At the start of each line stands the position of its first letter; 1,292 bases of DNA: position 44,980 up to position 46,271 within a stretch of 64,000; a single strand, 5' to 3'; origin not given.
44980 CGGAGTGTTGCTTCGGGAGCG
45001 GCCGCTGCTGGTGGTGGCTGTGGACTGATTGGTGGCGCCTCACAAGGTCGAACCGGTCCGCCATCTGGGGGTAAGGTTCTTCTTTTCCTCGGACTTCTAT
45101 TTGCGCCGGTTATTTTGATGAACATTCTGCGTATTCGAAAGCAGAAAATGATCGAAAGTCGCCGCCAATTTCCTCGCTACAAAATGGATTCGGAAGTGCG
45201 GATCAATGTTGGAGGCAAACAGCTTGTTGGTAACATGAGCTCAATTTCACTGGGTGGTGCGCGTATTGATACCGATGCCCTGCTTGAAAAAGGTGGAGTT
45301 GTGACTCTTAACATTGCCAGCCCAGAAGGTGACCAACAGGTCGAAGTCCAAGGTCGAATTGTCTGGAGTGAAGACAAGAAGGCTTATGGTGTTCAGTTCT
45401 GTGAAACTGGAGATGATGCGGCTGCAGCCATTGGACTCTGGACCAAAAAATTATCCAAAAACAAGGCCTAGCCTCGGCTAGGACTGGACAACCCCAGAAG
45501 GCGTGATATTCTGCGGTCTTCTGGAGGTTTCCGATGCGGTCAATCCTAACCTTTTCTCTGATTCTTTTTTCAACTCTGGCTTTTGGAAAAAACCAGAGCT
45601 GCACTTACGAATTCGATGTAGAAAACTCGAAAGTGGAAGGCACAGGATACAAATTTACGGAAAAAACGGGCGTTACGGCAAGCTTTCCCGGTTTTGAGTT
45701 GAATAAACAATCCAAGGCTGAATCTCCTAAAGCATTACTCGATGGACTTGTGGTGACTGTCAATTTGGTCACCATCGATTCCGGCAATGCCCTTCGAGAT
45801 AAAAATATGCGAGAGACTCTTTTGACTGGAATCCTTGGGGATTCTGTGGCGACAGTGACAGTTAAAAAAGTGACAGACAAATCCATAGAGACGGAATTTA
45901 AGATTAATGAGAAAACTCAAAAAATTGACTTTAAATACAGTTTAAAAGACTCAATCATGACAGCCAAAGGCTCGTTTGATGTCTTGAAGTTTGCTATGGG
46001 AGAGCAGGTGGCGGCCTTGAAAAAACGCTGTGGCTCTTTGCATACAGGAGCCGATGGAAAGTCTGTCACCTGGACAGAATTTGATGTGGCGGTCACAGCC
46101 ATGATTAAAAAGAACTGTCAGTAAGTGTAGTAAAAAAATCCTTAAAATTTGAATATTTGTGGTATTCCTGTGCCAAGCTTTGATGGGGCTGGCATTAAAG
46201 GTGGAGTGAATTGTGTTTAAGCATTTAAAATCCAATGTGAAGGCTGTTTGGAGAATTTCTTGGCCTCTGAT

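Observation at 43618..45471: Secreted subtilase fused through a single TM helix to a cytoplasmic PilZ-like (c-di-GMP receptor) domain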

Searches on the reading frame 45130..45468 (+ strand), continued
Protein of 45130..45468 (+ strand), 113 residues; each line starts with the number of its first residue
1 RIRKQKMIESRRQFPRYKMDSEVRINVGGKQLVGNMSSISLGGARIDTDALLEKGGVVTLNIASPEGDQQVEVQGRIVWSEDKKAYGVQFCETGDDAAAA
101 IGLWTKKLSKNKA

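Call 58: search_protein_representatives(alignment_id=A2)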
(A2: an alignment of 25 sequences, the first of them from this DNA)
Query: 25 sequences, 112 profile positions. Proteins with E-value up to 0.001 (for the whole library): 2310; up to 1e-10: 145; up to 1e-30: 42. The best 150 are listed.
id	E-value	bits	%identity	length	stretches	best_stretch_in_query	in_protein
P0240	1.9e-48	179.2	-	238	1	2-111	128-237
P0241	2.8e-47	175.4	-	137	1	2-111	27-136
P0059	3.7e-45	168.6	-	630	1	3-111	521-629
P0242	5.4e-44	164.8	-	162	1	3-111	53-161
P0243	6.5e-44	164.6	-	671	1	3-109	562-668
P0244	1.4e-42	160.3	-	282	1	5-111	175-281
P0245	1.4e-42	160.3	-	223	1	4-111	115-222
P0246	3.2e-42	159.1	-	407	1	5-111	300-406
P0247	4.4e-41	155.5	-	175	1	4-111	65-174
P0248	4.4e-41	155.5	-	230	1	5-111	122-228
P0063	1.7e-40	153.6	-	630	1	2-110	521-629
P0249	2.2e-40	153.2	-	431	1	3-110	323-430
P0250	1.3e-39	150.7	-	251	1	4-111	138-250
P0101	4.6e-39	149.0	-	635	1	4-111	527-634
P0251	1.3e-38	147.6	-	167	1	6-102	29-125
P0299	3.9e-20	88.0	-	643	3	10-105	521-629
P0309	1.3e-16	76.7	-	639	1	6-105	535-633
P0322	1.2e-14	70.3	-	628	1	8-109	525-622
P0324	2.4e-14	69.4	-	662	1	3-96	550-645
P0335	2.4e-13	66.2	-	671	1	2-108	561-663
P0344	1.6e-12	63.4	-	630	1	4-108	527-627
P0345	2.3e-12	63.0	-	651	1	10-109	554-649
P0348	3.1e-12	62.6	-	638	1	4-109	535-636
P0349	3.4e-12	62.4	-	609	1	4-96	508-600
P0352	6.6e-12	61.5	-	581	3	10-106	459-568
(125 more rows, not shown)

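Call 59: search_protein_families(library=pfam, proteins=[P0309, P0322, P0324, P0335, P0344, P0345, P0348, P0349, P0299, P0352], max_evalue=0.0001)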
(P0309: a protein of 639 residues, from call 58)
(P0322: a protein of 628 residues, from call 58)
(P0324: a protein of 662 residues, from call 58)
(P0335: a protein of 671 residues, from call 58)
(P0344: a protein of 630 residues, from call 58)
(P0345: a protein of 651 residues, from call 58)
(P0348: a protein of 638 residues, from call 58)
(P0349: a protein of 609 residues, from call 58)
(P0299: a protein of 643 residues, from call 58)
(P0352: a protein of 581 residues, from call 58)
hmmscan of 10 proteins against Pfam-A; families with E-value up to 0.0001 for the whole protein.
P0309 (639 aa): 3 families
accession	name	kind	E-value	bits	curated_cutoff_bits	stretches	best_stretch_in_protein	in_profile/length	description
PF00082.27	Peptidase_S8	-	2.4e-47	162.1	21.8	1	165-421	3-273/288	Subtilase family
PF07238.19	PilZ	-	8.4e-17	61.8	22.5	1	539-631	1-98/102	PilZ domain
PF22148.1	Fervidolysin_NPro-like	-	2.4e-05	25.1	21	1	32-98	13-81/81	Fervidolysin N-terminal prodomain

P0322 (628 aa): 2 families
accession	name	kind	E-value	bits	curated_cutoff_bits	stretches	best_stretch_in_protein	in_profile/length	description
PF00082.27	Peptidase_S8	-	1.4e-51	176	21.8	1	150-410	5-271/288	Subtilase family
PF07238.19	PilZ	-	4.7e-15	56.2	22.5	1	527-618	1-100/102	PilZ domain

P0324 (662 aa): 3 families
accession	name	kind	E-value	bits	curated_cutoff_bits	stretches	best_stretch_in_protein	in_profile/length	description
PF00082.27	Peptidase_S8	-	4.2e-49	167.8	21.8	1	163-424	4-275/288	Subtilase family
PF07238.19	PilZ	-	1.1e-13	51.8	22.5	1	558-643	2-89/102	PilZ domain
PF22148.1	Fervidolysin_NPro-like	-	7.1e-13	49.2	21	1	29-105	11-81/81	Fervidolysin N-terminal prodomain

P0335 (671 aa): 3 families
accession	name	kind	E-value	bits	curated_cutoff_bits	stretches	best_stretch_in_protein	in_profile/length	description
PF00082.27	Peptidase_S8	-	2.6e-47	162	21.8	1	195-468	2-275/288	Subtilase family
PF07238.19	PilZ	-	9.2e-10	39.2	22.5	1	569-647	1-87/102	PilZ domain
PF22148.1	Fervidolysin_NPro-like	-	6e-09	36.6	21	1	32-98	18-81/81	Fervidolysin N-terminal prodomain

P0344 (630 aa): 2 families
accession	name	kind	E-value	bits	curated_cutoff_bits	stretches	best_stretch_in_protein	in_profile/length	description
PF00082.27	Peptidase_S8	-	5.2e-47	161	21.8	1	152-417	1-273/288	Subtilase family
PF07238.19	PilZ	-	3.2e-13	50.3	22.5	1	534-620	2-96/102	PilZ domain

P0345 (651 aa): 2 families
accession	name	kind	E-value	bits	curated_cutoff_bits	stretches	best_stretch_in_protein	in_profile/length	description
PF00082.27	Peptidase_S8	-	6.5e-51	173.8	21.8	1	168-441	1-276/288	Subtilase family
PF07238.19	PilZ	-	1.5e-10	41.8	22.5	1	556-645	3-100/102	PilZ domain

P0348 (638 aa): 2 families
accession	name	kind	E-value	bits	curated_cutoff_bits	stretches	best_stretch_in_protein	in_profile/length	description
PF00082.27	Peptidase_S8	-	8.3e-46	157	21.8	1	159-424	2-270/288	Subtilase family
PF07238.19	PilZ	-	1.8e-14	54.3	22.5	1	542-629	2-97/102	PilZ domain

P0349 (609 aa): 3 families
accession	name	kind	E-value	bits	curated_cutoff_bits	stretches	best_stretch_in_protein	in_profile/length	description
PF00082.27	Peptidase_S8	-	1.6e-49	169.2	21.8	1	131-410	2-275/288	Subtilase family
PF07238.19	PilZ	-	1.3e-11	45.2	22.5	1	515-606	2-96/102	PilZ domain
PF22148.1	Fervidolysin_NPro-like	-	4.8e-07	30.5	21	1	4-78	12-81/81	Fervidolysin N-terminal prodomain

P0299 (643 aa): 1 family
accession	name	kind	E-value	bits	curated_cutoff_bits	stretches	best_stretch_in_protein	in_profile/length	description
PF07238.19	PilZ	-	2e-47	160.2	22.5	3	347-455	1-100/102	PilZ domain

P0352 (581 aa): 1 family
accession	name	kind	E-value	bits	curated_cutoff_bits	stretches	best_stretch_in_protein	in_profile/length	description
PF07238.19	PilZ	-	2.1e-39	134.4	22.5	3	460-567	2-100/102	PilZ domain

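Call 61: list_cluster_members(proteins=[P0309, P0322, P0324, P0335, P0344, P0345, P0348, P0349])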
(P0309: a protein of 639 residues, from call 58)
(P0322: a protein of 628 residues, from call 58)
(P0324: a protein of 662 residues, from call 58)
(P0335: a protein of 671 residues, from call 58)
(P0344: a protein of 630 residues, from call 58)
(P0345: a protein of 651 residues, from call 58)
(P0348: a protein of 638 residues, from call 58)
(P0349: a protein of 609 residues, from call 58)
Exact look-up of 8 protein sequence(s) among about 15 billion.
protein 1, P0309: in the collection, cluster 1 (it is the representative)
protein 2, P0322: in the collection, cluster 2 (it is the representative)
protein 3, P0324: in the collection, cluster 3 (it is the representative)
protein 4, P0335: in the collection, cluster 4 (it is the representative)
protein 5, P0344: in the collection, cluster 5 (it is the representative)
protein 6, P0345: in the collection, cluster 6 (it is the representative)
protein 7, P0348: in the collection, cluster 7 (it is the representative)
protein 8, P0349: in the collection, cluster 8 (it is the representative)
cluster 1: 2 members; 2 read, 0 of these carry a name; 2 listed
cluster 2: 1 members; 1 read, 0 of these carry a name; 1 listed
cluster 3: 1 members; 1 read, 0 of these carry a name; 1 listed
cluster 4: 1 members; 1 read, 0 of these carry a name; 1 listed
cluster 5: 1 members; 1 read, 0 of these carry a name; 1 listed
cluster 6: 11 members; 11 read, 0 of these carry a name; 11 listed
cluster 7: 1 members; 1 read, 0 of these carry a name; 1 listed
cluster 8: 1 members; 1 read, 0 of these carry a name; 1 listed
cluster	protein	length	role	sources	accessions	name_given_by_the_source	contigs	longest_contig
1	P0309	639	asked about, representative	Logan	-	-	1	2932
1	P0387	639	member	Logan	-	-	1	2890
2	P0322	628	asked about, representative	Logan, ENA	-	-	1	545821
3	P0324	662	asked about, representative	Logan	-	-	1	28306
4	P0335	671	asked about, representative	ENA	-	-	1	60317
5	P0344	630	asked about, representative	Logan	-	-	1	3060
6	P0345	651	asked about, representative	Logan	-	-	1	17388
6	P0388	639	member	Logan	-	-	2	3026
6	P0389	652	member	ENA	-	-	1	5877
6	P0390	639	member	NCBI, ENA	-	-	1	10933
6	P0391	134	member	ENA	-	-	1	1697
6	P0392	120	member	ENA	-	-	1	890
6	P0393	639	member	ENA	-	-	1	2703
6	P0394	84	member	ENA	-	-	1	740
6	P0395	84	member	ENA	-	-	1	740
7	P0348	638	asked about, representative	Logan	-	-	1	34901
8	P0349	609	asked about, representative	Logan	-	-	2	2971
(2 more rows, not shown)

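Call 62: find_homologous_proteins(query=P0345, max_evalue=1e-30)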
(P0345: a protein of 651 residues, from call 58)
Query P0345 (651 aa): 4704 proteins with E <= 1e-30 among 8000 candidates; the best 120 are listed.
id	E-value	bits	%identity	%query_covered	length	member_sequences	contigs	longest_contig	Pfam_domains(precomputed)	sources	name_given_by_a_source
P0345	0.0e+0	1434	100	100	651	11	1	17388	PF07238.20,PF00082.28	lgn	-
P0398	0.0e+0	1342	94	98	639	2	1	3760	PF07238.20,PF00082.28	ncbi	-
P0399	0.0e+0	1320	91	100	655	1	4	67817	PF07238.20,PF00082.28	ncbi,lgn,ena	-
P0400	0.0e+0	1281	92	98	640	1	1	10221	PF07238.20,PF00082.28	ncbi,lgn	-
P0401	8.0e-230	783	58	97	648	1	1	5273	PF07238.20,PF00082.28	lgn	-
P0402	3.5e-228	777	59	96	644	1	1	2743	PF07238.20,PF00082.28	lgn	-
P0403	2.6e-227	775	59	96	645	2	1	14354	PF07238.20,PF00082.28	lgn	-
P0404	7.4e-227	773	57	97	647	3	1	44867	PF07238.20,PF00082.28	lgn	-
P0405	1.7e-226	772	56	97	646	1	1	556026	PF07238.20,PF00082.28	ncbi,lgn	ncbi:MAG: S8 family serine peptidase [Bdellovibrionota bacterium]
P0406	2.5e-226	771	57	98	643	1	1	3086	PF07238.20,PF00082.28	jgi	jgi:thermitase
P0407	3.9e-226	771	57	100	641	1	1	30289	PF07238.20,PF00082.28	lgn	-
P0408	1.4e-225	769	58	96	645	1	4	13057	PF07238.20,PF00082.28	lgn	-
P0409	1.4e-224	766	56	98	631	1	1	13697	PF07238.20,PF00082.28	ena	-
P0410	1.6e-224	765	56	100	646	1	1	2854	PF07238.20,PF00082.28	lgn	-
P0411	8.2e-224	763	56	97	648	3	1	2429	PF07238.20,PF00082.28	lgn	-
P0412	4.9e-223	760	55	98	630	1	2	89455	PF07238.20,PF00082.28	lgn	-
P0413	1.4e-222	759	57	97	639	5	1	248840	PF07238.20,PF00082.28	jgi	-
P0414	2.5e-221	755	56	100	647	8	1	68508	PF07238.20,PF00082.28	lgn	-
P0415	6.5e-221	753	57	97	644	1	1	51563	PF07238.20,PF00082.28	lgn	-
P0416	1.0e-220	753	57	96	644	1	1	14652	PF07238.20,PF00082.28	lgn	-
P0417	5.5e-220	750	56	99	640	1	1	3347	PF07238.20,PF00082.28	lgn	-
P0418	8.1e-220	750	57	96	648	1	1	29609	PF07238.20,PF00082.28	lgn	-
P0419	1.0e-219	749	57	96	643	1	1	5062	PF07238.20,PF00082.28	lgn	-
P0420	2.3e-219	748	57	96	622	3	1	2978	PF07238.20,PF00082.28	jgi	-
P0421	4.8e-219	747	54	98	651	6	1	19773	PF07238.20,PF05127.22,PF00082.28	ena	-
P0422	2.5e-218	745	56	100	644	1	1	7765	PF07238.20,PF00082.28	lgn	-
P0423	2.8e-217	741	54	97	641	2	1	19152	PF07238.20,PF00082.28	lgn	-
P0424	4.0e-217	741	53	99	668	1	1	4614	PF07238.20,PF00082.28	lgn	-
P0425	8.5e-217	740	56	97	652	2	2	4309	PF07238.20,PF00082.28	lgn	-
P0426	1.3e-215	736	55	96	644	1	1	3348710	PF07238.20,PF00082.28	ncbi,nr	ncbi:serine protease [Bdellovibrio sp. qaytius]|nr:serine protease [Bdellovibrio sp. qaytius]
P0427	1.6e-211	722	54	100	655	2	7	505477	PF07238.20,PF00082.28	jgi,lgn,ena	-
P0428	3.6e-207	708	53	100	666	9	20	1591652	PF07238.20,PF00082.28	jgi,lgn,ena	-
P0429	1.3e-206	706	53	98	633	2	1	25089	PF07238.20,PF00082.28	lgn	-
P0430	5.0e-206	704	53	100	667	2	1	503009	PF07238.20,PF00082.28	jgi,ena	-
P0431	1.3e-201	690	52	100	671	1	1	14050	PF07238.20,PF00082.28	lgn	-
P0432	1.3e-200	686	52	97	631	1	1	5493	PF07238.20,PF00082.28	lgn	-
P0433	4.3e-199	681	53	98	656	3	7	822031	PF07238.20,PF00082.28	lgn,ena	-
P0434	3.1e-198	679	51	99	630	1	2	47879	PF07238.20,PF00082.28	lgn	-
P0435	1.2e-197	677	50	99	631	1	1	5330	PF07238.20,PF00082.28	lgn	-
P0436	9.0e-197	674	52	99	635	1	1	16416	PF07238.20,PF00082.28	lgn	-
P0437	1.3e-196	673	53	97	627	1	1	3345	PF07238.20,PF00082.28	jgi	jgi:thermitase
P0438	1.4e-196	673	52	97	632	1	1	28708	PF07238.20,PF00082.28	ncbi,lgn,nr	ncbi:MAG: S8 family serine peptidase [Bdellovibrio sp.]|nr:S8 family serine peptidase [Bdellovibrio 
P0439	2.2e-195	669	53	99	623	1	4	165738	PF07238.20,PF00082.28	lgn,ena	-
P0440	3.1e-195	669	51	99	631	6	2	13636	PF07238.20,PF00082.28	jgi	-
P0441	1.2e-194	667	50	98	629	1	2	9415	PF07238.20,PF00082.28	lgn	-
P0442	2.3e-194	666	52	99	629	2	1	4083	PF07238.20,PF00082.28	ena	-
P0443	3.4e-194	665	53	97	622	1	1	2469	PF07238.20,PF00082.28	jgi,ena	-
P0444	5.8e-194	664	52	99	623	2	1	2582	PF07238.20,PF00082.28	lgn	-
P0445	8.2e-194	664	50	96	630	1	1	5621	PF07238.20,PF00082.28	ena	-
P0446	9.2e-194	664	51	97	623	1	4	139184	PF07238.20,PF00082.28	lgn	-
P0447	2.1e-193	663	51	98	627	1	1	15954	PF07238.20,PF00082.28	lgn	-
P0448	4.1e-193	662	50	99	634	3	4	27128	PF07238.20,PF00082.28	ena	-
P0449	9.4e-193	660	51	99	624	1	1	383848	PF07238.20,PF00082.28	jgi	jgi:thermitase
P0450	1.0e-192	660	50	96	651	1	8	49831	PF07238.20,PF00082.28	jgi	jgi:thermitase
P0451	1.5e-192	660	50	100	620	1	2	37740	PF07238.20,PF00082.28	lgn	-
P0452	1.5e-192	660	50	100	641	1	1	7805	PF07238.20,PF00082.28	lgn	-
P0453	1.7e-192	660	51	97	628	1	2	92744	PF07238.20,PF00082.28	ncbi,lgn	-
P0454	3.5e-192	659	50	100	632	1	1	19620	PF07238.20,PF00082.28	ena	-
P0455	3.9e-192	658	50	99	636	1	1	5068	PF07238.20,PF00082.28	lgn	-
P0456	4.4e-192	658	51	97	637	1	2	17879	PF07238.20,PF00082.28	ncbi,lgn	-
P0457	5.0e-192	658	52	96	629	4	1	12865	PF07238.20,PF00082.28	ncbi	-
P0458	5.3e-192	658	49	99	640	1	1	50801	PF07238.20,PF00082.28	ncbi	-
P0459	5.5e-192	658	49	100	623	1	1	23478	PF07238.20,PF00082.28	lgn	-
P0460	5.9e-192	658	50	100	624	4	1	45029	PF07238.20,PF00082.28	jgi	jgi:thermitase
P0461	7.6e-192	657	52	99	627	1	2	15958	PF07238.20,PF00082.28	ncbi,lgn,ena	-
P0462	1.1e-191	657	49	100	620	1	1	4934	PF07238.20,PF00082.28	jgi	-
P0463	1.5e-191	656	51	96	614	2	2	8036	PF07238.20,PF00082.28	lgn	-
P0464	1.6e-191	656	52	99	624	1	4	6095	PF07238.20,PF00082.28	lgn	-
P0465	3.2e-191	655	51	99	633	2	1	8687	PF07238.20,PF00082.28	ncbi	-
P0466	8.9e-191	654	50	96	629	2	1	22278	PF07238.20,PF00082.28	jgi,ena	-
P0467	1.1e-190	654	52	96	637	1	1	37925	PF07238.20,PF00082.28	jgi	jgi:subtilisin family serine protease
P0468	1.1e-190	654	51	99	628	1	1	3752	PF07238.20,PF00082.28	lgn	-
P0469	1.4e-190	653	51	96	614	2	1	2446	PF07238.20,PF00082.28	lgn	-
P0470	1.6e-190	653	50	100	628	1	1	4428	PF07238.20,PF00082.28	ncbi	-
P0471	1.9e-190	653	50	99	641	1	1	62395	PF07238.20,PF00082.28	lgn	-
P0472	1.9e-190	653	50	96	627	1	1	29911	PF07238.20,PF00082.28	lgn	-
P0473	2.3e-190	653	50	99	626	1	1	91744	PF07238.20,PF00082.28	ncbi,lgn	-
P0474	3.4e-190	652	51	96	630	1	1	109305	PF07238.20,PF00082.28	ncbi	-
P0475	3.8e-190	652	50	96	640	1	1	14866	PF07238.20,PF00082.28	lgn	-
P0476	7.7e-190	651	49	99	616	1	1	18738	PF07238.20,PF00082.28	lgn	-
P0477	8.1e-190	651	49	100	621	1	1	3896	PF07238.20,PF00082.28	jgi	jgi:thermitase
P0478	8.3e-190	651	51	96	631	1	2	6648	PF07238.20,PF00082.28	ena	-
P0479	1.5e-189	650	50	96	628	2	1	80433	PF07238.20,PF00082.28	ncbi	-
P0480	1.8e-189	650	51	97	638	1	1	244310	PF07238.20,PF00082.28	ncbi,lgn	-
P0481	2.1e-189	649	50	99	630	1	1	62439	PF07238.20,PF22148.2,PF00082.28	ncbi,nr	ncbi:MAG: S8 family serine peptidase [Bdellovibrionaceae bacterium]|nr:S8 family serine peptidase [B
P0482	2.1e-189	649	50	99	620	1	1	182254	PF07238.20,PF00082.28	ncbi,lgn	ncbi:MAG: S8 family serine peptidase [Pseudobdellovibrio sp.]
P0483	3.2e-189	649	52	97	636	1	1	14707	PF07238.20,PF00082.28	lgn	-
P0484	7.5e-189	648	50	99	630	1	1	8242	PF07238.20,PF22148.2,PF00082.28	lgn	-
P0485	1.0e-188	647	51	99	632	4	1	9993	PF07238.20,PF00082.28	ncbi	-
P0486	1.4e-188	647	51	100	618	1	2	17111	PF07238.20,PF22148.2,PF00082.28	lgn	-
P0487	2.0e-188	646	49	99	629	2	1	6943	PF07238.20,PF00082.28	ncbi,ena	-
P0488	4.4e-188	645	50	96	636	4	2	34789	PF07238.20,PF00082.28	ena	-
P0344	5.5e-188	645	50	96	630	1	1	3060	PF07238.20,PF00082.28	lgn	-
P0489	2.8e-187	642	51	96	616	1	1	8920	PF07238.20,PF22148.2,PF00082.28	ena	-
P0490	4.3e-187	642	50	99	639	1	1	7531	PF07238.20,PF00082.28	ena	-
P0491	7.6e-187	641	50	97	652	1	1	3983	PF07238.20,PF00082.28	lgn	-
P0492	1.2e-186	640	50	96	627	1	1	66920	PF07238.20,PF00082.28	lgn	-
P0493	2.9e-186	639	49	96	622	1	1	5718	PF07238.20,PF00082.28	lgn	-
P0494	4.6e-186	638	51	96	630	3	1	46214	PF07238.20,PF00082.28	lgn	-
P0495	6.5e-186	638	50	99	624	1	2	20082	PF07238.20,PF00082.28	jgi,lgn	jgi:thermitase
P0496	9.2e-186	637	50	100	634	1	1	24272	PF07238.20,PF05922.22,PF00082.28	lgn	-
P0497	1.2e-185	637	49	100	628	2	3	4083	PF07238.20,PF00082.28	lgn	-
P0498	1.6e-185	637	49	96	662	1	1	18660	PF07238.20,PF00082.28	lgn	-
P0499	2.6e-185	636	49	99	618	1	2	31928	PF07238.20,PF00082.28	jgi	jgi:thermitase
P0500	3.0e-185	636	49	100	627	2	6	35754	PF07238.20,PF00082.28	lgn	-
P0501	7.8e-185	634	49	99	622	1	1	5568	PF07238.20,PF00082.28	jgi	jgi:thermitase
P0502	1.3e-184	634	50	97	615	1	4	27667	PF07238.20,PF00082.28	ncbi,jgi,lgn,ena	-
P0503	1.4e-184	633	49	97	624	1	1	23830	PF07238.20,PF00082.28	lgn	-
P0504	3.0e-184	632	50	99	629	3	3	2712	PF07238.20,PF00082.28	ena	-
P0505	4.3e-184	632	50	96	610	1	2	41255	PF07238.20,PF00082.28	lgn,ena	-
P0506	5.3e-184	632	49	99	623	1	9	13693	PF07238.20,PF00082.28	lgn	-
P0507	5.4e-184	631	49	99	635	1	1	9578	PF07238.20,PF00082.28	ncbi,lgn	-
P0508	6.8e-184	631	50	99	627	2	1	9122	PF07238.20,PF00082.28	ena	-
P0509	8.5e-184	631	49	100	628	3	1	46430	PF07238.20,PF00082.28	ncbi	-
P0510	1.1e-183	630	49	99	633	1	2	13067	PF07238.20,PF00082.28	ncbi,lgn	-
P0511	1.1e-183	630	51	96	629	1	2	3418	PF07238.20,PF00082.28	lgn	-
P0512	1.4e-183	630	49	98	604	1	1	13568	PF07238.20,PF00082.28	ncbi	ncbi:MAG: S8 family serine peptidase [Pseudobdellovibrio sp.]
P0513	1.7e-183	630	49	100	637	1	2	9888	PF07238.20,PF00082.28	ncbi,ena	-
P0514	2.9e-183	629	50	99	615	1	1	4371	PF07238.20,PF00082.28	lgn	-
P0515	4.9e-183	628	50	96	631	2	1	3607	PF07238.20,PF00082.28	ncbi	-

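Call 71: search_solved_structures(query=window:45157-45468:+, max_evalue=10, show_alignments=5)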
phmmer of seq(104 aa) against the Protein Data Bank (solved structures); distinct sequences matched with E-value up to 10: 3.
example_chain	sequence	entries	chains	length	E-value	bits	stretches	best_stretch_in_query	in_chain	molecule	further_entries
6ive_A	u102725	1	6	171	0.19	15.3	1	23-73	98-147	Ferripyochelin-binding protein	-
3dsg_A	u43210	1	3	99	0.93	13.1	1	27-80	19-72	Type IV fimbriae assembly protein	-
4f48_B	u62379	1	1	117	1.4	12.6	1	27-80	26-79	Type IV fimbriae assembly protein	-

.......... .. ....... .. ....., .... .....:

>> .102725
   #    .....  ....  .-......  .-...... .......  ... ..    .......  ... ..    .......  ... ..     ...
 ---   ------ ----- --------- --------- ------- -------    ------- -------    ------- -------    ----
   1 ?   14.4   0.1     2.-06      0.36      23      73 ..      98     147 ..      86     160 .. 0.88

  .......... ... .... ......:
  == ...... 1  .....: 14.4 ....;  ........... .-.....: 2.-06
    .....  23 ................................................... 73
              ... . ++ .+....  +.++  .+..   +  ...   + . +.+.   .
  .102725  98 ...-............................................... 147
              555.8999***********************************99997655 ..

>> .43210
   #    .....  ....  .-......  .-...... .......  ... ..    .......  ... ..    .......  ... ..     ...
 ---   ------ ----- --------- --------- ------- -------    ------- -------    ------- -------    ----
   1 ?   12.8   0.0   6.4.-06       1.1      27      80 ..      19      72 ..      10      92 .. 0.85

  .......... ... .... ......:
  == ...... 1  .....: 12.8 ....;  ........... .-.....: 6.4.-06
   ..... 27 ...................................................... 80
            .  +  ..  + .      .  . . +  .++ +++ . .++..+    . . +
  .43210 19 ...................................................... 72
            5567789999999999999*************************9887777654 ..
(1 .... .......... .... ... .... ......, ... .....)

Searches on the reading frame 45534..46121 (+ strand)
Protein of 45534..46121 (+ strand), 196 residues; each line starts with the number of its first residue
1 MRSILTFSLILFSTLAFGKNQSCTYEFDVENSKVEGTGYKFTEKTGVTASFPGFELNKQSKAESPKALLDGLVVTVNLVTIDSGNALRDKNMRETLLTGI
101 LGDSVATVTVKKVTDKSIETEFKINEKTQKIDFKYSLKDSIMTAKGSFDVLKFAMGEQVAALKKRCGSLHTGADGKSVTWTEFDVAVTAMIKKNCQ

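Call 36: search_protein_families(library=pfam, proteins=[window:45534-46121:+], max_evalue=0.001)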
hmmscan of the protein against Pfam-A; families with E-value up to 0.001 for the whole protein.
window:45534-46121:+ (196 aa): 1 family
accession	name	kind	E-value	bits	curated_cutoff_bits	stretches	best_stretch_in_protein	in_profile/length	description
PF04264.18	YceI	-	9e-08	33.1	23.7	1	25-157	1-132/150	YceI-like domain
